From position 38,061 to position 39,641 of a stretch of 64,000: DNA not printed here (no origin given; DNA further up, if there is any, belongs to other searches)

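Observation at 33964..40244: Self-contained ACP-dependent acyl activation/reduction module nested in the sugar cluster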

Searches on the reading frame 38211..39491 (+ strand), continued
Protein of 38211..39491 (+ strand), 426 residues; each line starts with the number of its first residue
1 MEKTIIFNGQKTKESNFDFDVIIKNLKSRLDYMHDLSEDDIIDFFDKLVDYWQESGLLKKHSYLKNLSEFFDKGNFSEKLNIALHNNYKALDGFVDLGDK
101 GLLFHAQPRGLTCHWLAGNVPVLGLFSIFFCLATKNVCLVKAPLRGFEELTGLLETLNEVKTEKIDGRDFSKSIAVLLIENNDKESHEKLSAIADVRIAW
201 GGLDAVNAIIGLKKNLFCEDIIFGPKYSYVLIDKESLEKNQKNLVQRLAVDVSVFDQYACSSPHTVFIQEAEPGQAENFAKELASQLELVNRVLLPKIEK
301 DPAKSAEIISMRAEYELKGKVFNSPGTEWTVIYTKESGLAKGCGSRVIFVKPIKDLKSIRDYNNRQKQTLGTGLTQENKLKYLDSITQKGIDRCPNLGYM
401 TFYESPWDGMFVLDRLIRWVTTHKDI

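Call 31: find_homologous_proteins(query=L033:8789-11251:+, max_evalue=1e-20)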
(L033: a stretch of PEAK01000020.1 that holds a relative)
Query L033:8789-11251:+ (820 aa): 894 proteins with E <= 1e-20 among 8000 candidates; the best 120 are listed.
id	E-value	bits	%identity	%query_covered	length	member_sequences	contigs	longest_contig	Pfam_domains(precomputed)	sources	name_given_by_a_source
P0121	0.0e+0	1916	99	100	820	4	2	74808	PF04443.18,PF05893.20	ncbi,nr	ncbi:MAG: acyl-CoA reductase [Magnetococcales bacterium]|nr:acyl-CoA reductase [Magnetococcales bact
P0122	0.0e+0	1649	85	100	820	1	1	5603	PF04443.18,PF05893.20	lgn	-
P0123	0.0e+0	1413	74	100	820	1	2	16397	PF04443.18,PF05893.20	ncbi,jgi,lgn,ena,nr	ncbi:MAG: Acyl protein synthase/acyl-CoA reductase RfbN [Magnetococcales bacterium]|nr:Acyl protein 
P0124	0.0e+0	1403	73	100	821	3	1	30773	PF04443.18,PF05893.20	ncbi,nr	ncbi:MAG: acyl-CoA reductase [Magnetococcales bacterium]|nr:acyl-CoA reductase [Magnetococcales bact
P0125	0.0e+0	1376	73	100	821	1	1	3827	PF04443.18,PF05893.20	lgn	-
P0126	0.0e+0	1362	72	100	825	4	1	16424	PF04443.18,PF05893.20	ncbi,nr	ncbi:MAG: acyl-CoA reductase [Magnetococcales bacterium]|nr:acyl-CoA reductase [Magnetococcales bact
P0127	0.0e+0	1311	70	100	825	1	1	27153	PF04443.18,PF05893.20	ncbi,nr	ncbi:MAG: acyl-CoA reductase [Magnetococcales bacterium]|nr:acyl-CoA reductase [Magnetococcales bact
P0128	0.0e+0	1128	58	100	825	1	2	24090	PF04443.18,PF05893.20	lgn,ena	-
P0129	0.0e+0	1103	59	100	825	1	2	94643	PF04443.18,PF05893.20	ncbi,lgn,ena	-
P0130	1.8e-278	944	51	100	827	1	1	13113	PF04443.18,PF05893.20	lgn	-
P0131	1.5e-277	941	51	100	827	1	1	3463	PF04443.18,PF05893.20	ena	-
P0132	6.2e-263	893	73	65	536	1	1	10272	PF04443.18,PF05893.20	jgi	-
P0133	8.5e-254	862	47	100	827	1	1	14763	PF04443.18,PF05893.20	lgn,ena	-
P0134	2.0e-242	825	48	100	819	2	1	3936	PF04443.18,PF05893.20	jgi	jgi:hypothetical protein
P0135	3.9e-240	817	49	100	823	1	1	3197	PF04443.18,PF05893.20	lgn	-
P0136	6.4e-238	810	48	100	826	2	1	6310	PF04443.18,PF05893.20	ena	-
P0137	4.7e-236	804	47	99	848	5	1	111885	PF04443.18,PF05893.20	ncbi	-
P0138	3.7e-235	801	47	100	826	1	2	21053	PF04443.18,PF05893.20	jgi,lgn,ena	-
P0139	5.2e-234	797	46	99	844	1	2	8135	PF04443.18,PF05893.20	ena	-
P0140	1.3e-228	779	44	99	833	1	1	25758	PF04443.18,PF05893.20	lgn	-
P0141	7.2e-228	777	44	99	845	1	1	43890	PF04443.18,PF05893.20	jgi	jgi:hypothetical protein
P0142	1.9e-227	775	44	99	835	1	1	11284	PF04443.18,PF05893.20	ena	-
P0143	2.3e-227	775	45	100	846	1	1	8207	PF04443.18,PF05893.20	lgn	-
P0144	2.7e-227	775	45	99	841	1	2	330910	PF04443.18,PF05893.20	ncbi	-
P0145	4.7e-226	771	46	99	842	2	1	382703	PF04443.18,PF05893.20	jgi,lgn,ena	-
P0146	7.7e-226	770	46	100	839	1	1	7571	PF04443.18,PF05893.20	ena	-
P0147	9.8e-226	770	44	99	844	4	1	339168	PF04443.18,PF05893.20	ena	-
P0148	3.0e-225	768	44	99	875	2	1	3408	PF04443.18,PF05893.20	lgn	-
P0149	5.4e-225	767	44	99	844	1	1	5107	PF04443.18,PF05893.20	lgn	-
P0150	3.7e-224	764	44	99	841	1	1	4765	PF04443.18,PF05893.20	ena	-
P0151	7.1e-224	763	44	99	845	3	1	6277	PF04443.18,PF05893.20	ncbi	-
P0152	1.4e-223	762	44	99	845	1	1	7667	PF04443.18,PF05893.20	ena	-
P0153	3.4e-223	761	44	99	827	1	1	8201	PF04443.18,PF05893.20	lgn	-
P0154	3.7e-223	761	44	99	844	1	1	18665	PF04443.18,PF05893.20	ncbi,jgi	jgi:hypothetical protein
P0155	5.5e-223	760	44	99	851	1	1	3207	PF04443.18,PF05893.20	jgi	jgi:hypothetical protein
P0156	9.5e-223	760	43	100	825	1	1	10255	PF04443.18,PF05893.20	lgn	-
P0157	1.6e-222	759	44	99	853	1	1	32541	PF04443.18,PF05893.20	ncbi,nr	ncbi:MAG: acyl-CoA reductase [Verrucomicrobia bacterium]|nr:acyl-CoA reductase [Verrucomicrobiota ba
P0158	1.9e-222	759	46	99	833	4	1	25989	PF04443.18,PF05893.20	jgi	jgi:Acyl-protein synthetase, LuxE/Acyl-CoA reductase (LuxC)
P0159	3.2e-222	758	44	99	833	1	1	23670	PF04443.18,PF05893.20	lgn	-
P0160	1.0e-221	756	44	100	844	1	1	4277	PF04443.18,PF05893.20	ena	-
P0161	2.5e-221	755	43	99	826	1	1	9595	PF04443.18,PF05893.20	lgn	-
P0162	5.9e-221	754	44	99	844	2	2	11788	PF04443.18,PF05893.20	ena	-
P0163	6.8e-221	754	44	99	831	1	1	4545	PF04443.18,PF05893.20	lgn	-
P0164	8.3e-221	753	45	97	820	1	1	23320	PF04443.18,PF05893.20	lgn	-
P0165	1.6e-220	752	43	99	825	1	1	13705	PF04443.18,PF05893.20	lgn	-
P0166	2.1e-220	752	42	100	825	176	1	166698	PF04443.18,PF05893.20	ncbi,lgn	-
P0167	3.0e-220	751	44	99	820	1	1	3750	PF04443.18,PF05893.20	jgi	jgi:phenylacetate-coenzyme A ligase PaaK-like adenylate-forming protein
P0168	2.2e-219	749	42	99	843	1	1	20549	PF04443.18,PF05893.20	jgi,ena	-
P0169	3.4e-219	748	42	100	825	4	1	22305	PF04443.18,PF05893.20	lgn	-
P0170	6.0e-219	747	44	100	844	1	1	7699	PF04443.18,PF05893.20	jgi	-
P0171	6.7e-219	747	42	100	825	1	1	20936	PF04443.18,PF05893.20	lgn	-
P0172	7.2e-219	747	45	99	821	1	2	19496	PF04443.18,PF05893.20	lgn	-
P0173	7.3e-219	747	44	99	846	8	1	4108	PF04443.18,PF05893.20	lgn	-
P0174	8.9e-219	747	42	100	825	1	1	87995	PF04443.18,PF05893.20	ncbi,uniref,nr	ncbi:acyl-CoA reductase [Vibrio sp. 99-8-1]|uniref:LuxE/PaaK family acyltransferase n=1 Tax=Vibrio s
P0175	3.0e-218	745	44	98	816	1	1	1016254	PF04443.18,PF05893.20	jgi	jgi:hypothetical protein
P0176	3.5e-218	745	44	100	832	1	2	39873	PF04443.18,PF05893.20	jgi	jgi:hypothetical protein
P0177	3.9e-218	744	44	99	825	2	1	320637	PF04443.18,PF05893.20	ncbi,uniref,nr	ncbi:acyl-CoA reductase [Cerasicoccus maritimus]|uniref:LuxE/PaaK family acyltransferase n=1 Tax=Cer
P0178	6.7e-218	744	43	100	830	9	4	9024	PF04443.18,PF05893.20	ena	-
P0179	6.8e-218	744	43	99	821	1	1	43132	PF04443.18,PF05893.20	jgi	jgi:hypothetical protein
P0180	7.5e-218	743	42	99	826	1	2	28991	PF04443.18,PF05893.20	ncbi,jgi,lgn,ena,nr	ncbi:acyl-CoA reductase [Gammaproteobacteria bacterium 42_54_T18]|nr:acyl-CoA reductase [Gammaproteo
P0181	1.2e-217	743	43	99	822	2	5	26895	PF04443.18,PF05893.20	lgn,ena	-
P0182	1.8e-217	742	43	100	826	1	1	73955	PF04443.18,PF05893.20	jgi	jgi:phenylacetate-coenzyme A ligase PaaK-like adenylate-forming protein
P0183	4.7e-217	741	42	100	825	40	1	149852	PF04443.18,PF05893.20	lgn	-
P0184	1.5e-216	739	42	100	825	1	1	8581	PF04443.18,PF05893.20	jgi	jgi:phenylacetate-coenzyme A ligase PaaK-like adenylate-forming protein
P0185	2.1e-216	739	42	99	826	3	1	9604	PF04443.18,PF05893.20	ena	-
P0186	2.2e-216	739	42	100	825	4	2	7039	PF04443.18,PF05893.20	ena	-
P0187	2.3e-216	739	41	100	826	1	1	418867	PF04443.18,PF05893.20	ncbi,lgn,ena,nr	ncbi:MAG: acyl-CoA reductase [Gammaproteobacteria bacterium]|nr:MAG: acyl-CoA reductase [Gammaproteo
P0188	2.7e-216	738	42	99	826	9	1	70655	PF04443.18,PF05893.20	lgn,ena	-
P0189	3.0e-216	738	45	97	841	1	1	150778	PF04443.18,PF05893.20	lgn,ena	-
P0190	3.3e-216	738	44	97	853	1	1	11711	PF04443.18,PF05893.20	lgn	-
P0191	3.5e-216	738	43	99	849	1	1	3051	PF04443.18,PF05893.20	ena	-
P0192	8.2e-216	737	44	100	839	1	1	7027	PF04443.18,PF05893.20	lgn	-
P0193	9.0e-216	737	42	99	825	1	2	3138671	PF04443.18,PF05893.20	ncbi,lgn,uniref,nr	ncbi:acyl-CoA reductase [Vibrio aquimaris]|uniref:Acyl-protein synthetase, LuxE n=1 Tax=Vibrio aquim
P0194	2.9e-215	735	42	99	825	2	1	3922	PF04443.18,PF05893.20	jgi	-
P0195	8.0e-215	733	42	100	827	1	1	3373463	PF04443.18,PF05893.20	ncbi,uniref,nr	ncbi:LuxE/PaaK family acyltransferase [Vibrio sp. SCSIO 43137]|uniref:LuxE/PaaK family acyltransfera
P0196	8.1e-215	733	43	100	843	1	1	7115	PF04443.18,PF05893.20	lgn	-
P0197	1.1e-214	733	43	100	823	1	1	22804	PF04443.18,PF05893.20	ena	-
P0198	1.7e-214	732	41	100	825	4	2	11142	PF04443.18,PF05893.20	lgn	-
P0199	2.5e-214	732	43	100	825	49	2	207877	PF04443.18,PF05893.20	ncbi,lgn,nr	ncbi:acyl-CoA reductase [Vibrio vulnificus]|nr:acyl-CoA reductase [Vibrio vulnificus] ELG4950227.1 a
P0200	2.6e-214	732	44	95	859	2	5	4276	PF04443.18,PF05893.20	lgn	-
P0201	6.4e-214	730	45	99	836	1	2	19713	PF04443.18,PF05893.20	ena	-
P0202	1.1e-213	730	42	100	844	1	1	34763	PF04443.18,PF05893.20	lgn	-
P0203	2.0e-213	729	43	99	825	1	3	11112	PF04443.18,PF05893.20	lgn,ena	-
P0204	2.2e-213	729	43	100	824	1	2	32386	PF04443.18,PF05893.20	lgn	-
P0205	2.8e-213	728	44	97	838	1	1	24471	PF04443.18,PF05893.20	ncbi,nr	ncbi:acyl-CoA reductase [Verrucomicrobia bacterium]|nr:acyl-CoA reductase [Verrucomicrobiota bacteri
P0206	5.2e-213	727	43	100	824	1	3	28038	PF04443.18,PF05893.20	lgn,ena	-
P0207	6.8e-213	727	42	99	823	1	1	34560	PF04443.18,PF05893.20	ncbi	-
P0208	7.0e-213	727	44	99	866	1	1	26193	PF04443.18,PF05893.20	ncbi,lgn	ncbi:MAG: acyl-CoA reductase [Pseudomonadota bacterium]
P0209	7.6e-213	727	43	99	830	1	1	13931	PF04443.18,PF05893.20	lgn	-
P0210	8.9e-213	727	43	100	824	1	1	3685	PF04443.18,PF05893.20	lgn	-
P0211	9.3e-213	727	42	100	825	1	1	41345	PF04443.18,PF05893.20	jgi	jgi:phenylacetate-coenzyme A ligase PaaK-like adenylate-forming protein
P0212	9.5e-213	727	43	100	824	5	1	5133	PF04443.18,PF05893.20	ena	-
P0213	1.1e-212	726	43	99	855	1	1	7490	PF04443.18,PF05893.20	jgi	-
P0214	1.9e-212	726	44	99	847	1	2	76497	PF04443.18,PF05893.20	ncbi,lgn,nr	ncbi:MAG: Long-chain acyl-protein thioester reductase [Verrucomicrobia subdivision 3 bacterium]|nr:L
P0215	2.6e-212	725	44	99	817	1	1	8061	PF04443.18,PF05893.20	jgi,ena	-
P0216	2.7e-212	725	43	99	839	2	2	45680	PF04443.18,PF05893.20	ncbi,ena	-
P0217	2.8e-212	725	43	99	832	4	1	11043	PF04443.18,PF05893.20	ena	-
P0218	4.1e-212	724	43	100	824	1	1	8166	PF04443.18,PF05893.20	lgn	-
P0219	4.3e-212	724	41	100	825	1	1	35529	PF04443.18,PF05893.20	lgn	-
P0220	5.6e-212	724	44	99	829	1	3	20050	PF04443.18,PF05893.20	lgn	-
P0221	5.9e-212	724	43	99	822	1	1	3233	PF04443.18,PF05893.20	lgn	-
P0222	7.2e-212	724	43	100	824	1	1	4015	PF04443.18,PF05893.20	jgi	-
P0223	7.9e-212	724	43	100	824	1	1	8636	PF04443.18,PF05893.20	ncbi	-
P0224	8.9e-212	723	42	100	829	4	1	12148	PF04443.18,PF05893.20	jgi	jgi:hypothetical protein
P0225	9.2e-212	723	42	100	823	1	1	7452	PF04443.18,PF05893.20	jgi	jgi:phenylacetate-coenzyme A ligase PaaK-like adenylate-forming protein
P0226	1.2e-211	723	43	100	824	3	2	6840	PF04443.18,PF05893.20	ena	-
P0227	1.3e-211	723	43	100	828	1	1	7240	PF04443.18,PF05893.20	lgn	-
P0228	1.5e-211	723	46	92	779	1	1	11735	PF04443.18,PF05893.20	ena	-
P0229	1.6e-211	723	43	100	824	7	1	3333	PF04443.18,PF05893.20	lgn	-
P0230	1.9e-211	722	42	99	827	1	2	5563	PF04443.18,PF05893.20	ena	-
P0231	1.9e-211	722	43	100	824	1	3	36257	PF04443.18,PF05893.20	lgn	-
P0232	2.1e-211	722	43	100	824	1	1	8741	PF04443.18,PF05893.20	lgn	-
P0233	2.2e-211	722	44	100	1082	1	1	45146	PF08659.17,PF04443.18,PF05893.20,PF13561.13,PF00106.32,PF01370.28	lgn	-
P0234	2.7e-211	722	43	97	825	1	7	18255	PF04443.18,PF05893.20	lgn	-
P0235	2.9e-211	722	43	97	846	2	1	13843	PF04443.18,PF05893.20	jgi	-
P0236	2.9e-211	722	43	99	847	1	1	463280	PF04443.18,PF05893.20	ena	-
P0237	3.0e-211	722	43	100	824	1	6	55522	PF04443.18,PF05893.20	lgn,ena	-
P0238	3.7e-211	721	43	100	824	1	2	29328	PF04443.18,PF05893.20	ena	-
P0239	4.2e-211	721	43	100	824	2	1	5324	PF04443.18,PF05893.20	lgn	-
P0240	4.6e-211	721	43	100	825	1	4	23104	PF04443.18,PF05893.20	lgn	-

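Call 32: list_cluster_members(proteins=[P0166, P0183, P0199])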
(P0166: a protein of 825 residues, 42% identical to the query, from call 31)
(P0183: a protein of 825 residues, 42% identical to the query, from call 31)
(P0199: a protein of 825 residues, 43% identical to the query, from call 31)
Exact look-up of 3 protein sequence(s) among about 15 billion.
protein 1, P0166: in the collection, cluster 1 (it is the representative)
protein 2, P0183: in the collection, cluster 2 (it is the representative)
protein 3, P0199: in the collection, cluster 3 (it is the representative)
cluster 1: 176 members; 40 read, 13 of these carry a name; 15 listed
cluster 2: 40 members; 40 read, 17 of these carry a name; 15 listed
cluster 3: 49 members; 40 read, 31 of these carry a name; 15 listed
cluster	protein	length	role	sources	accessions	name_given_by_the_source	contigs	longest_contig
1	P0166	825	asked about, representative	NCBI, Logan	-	-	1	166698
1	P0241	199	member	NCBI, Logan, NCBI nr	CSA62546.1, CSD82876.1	acyl protein synthase/acyl-CoA reductase RfbN [Vibrio cholerae]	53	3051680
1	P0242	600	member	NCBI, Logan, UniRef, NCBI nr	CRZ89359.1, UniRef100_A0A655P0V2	acyl protein synthase/acyl-CoA reductase RfbN [Vibrio cholerae] | Acyl protein synthase/acyl-CoA reductase RfbN n=1 Tax=Vibrio cholerae TaxID=666 ...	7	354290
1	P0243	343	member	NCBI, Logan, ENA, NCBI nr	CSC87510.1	acyl protein synthase/acyl-CoA reductase RfbN [Vibrio cholerae]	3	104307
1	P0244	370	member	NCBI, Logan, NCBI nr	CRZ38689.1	acyl protein synthase/acyl-CoA reductase RfbN [Vibrio cholerae]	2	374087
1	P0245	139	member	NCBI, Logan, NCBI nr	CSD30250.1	acyl protein synthase/acyl-CoA reductase RfbN [Vibrio cholerae]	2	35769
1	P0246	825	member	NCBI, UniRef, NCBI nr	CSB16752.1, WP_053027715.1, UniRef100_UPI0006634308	LuxE/PaaK family acyltransferase [Vibrio cholerae] | LuxE/PaaK family acyltransferase n=1 Tax=Vibrio cholerae TaxID=666 RepID=UPI0006634308 | acyl-CoA reductase [Vibrio cholerae]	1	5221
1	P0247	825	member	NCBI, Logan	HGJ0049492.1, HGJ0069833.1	TPA: acyl-CoA reductase [Vibrio cholerae]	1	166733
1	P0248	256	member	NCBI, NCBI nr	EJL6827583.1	acyl-CoA reductase, partial [Vibrio cholerae] | acyl-CoA reductase [Vibrio cholerae]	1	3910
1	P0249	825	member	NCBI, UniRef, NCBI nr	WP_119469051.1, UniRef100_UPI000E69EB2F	acyl-CoA reductase [Vibrio cholerae] | LuxE/PaaK family acyltransferase n=1 Tax=Vibrio cholerae TaxID=666 RepID=UPI000E69EB2F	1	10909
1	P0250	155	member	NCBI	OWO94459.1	acyl-CoA reductase, partial [Vibrio cholerae]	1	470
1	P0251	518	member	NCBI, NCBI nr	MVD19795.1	acyl-CoA reductase, partial [Vibrio cholerae] | acyl-CoA reductase [Vibrio cholerae]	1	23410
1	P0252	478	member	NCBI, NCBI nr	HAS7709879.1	TPA: acyl-CoA reductase, partial [Vibrio cholerae] | acyl-CoA reductase [Vibrio cholerae]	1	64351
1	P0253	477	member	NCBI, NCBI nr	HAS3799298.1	TPA: acyl-CoA reductase, partial [Vibrio cholerae] | acyl-CoA reductase [Vibrio cholerae]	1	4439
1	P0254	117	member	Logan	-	-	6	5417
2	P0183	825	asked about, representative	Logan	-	-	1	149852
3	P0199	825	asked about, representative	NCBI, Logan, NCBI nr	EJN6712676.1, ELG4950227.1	acyl-CoA reductase [Vibrio vulnificus]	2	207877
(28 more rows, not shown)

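Call 33: find_encoding_contigs(protein=P0166, flank=10000, max_places=1)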
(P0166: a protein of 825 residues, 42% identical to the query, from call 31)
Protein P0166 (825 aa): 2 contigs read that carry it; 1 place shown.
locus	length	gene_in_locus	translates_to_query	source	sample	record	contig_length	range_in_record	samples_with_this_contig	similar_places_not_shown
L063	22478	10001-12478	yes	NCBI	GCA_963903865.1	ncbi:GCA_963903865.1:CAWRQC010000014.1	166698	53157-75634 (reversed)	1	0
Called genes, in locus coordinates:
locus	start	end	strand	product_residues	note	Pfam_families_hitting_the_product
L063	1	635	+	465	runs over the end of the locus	PF00483:NTP_transferase, PF12804:NTP_transf_3, PF22640:ManC_GMP_beta-helix, PF01050:MannoseP_isomer, PF07883:Cupin_2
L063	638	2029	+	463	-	PF02878:PGM_PMM_I, PF02879:PGM_PMM_II, PF02880:PGM_PMM_III, PF00408:PGM_PMM_IV (weak)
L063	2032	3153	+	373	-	PF01370:Epimerase, PF04321:RmlD_sub_bind (weak), PF16363:GDP_Man_Dehyd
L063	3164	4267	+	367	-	PF01041:DegT_DnrJ_EryC1, PF00155:Aminotran_1_2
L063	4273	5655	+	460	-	PF13439:Glyco_transf_4 (weak), PF00534:Glycos_transf_1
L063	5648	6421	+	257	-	PF01061:ABC2_membrane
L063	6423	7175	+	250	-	PF00005:ABC_tran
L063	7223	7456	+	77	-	PF00550:PP-binding (faint)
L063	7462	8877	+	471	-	PF00501:AMP-binding, PF13193:AMP-binding_C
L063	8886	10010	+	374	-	PF00465:Fe-ADH, PF25137:ADH_Fe_C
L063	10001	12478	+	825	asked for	PF04443:LuxE, PF05893:LuxC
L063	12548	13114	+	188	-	PF00132:Hexapep (weak)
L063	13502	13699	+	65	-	PF13808:DDE_Tnp_1_assoc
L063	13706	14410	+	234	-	PF01609:DDE_Tnp_1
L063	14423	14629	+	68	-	-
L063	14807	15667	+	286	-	PF05575:V_cholerae_RfbT, PF05050:Methyltransf_21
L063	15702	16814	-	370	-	PF13439:Glyco_transf_4, PF13579:Glyco_trans_4_4, PF00534:Glycos_transf_1, PF13692:Glyco_trans_1_4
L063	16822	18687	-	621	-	PF01073:3Beta_HSD (weak), PF01370:Epimerase, PF02719:Polysacc_synt_2, PF04321:RmlD_sub_bind, PF07993:NAD_binding_4 (faint), PF16363:GDP_Man_Dehyd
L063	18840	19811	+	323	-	PF01370:Epimerase, PF02719:Polysacc_synt_2, PF04321:RmlD_sub_bind, PF01073:3Beta_HSD, PF13460:NAD_binding_10, PF16363:GDP_Man_Dehyd, PF07993:NAD_binding_4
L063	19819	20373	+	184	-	PF02397:Bac_transf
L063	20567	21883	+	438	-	PF00753:Lactamase_B, PF12706:Lactamase_B_2 (weak), PF16661:Lactamase_B_6, PF23023:Anti-Pycsar_Apyc1 (weak), PF10996:Beta-Casp, PF07521:RMMBL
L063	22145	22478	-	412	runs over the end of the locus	PF00924:MS_channel_2nd, PF21082:MS_channel_3rd (weak)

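Call 38: search_solved_structures(query=window:38211-39491:+, max_evalue=0.001, show_alignments=1)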
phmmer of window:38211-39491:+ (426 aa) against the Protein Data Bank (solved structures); distinct sequences matched with E-value up to 0.001: 1.
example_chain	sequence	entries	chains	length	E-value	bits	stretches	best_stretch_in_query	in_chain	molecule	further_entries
7xc6_A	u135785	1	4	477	3.4e-23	85.5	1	103-422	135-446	Long-chain acyl-protein thioester reductase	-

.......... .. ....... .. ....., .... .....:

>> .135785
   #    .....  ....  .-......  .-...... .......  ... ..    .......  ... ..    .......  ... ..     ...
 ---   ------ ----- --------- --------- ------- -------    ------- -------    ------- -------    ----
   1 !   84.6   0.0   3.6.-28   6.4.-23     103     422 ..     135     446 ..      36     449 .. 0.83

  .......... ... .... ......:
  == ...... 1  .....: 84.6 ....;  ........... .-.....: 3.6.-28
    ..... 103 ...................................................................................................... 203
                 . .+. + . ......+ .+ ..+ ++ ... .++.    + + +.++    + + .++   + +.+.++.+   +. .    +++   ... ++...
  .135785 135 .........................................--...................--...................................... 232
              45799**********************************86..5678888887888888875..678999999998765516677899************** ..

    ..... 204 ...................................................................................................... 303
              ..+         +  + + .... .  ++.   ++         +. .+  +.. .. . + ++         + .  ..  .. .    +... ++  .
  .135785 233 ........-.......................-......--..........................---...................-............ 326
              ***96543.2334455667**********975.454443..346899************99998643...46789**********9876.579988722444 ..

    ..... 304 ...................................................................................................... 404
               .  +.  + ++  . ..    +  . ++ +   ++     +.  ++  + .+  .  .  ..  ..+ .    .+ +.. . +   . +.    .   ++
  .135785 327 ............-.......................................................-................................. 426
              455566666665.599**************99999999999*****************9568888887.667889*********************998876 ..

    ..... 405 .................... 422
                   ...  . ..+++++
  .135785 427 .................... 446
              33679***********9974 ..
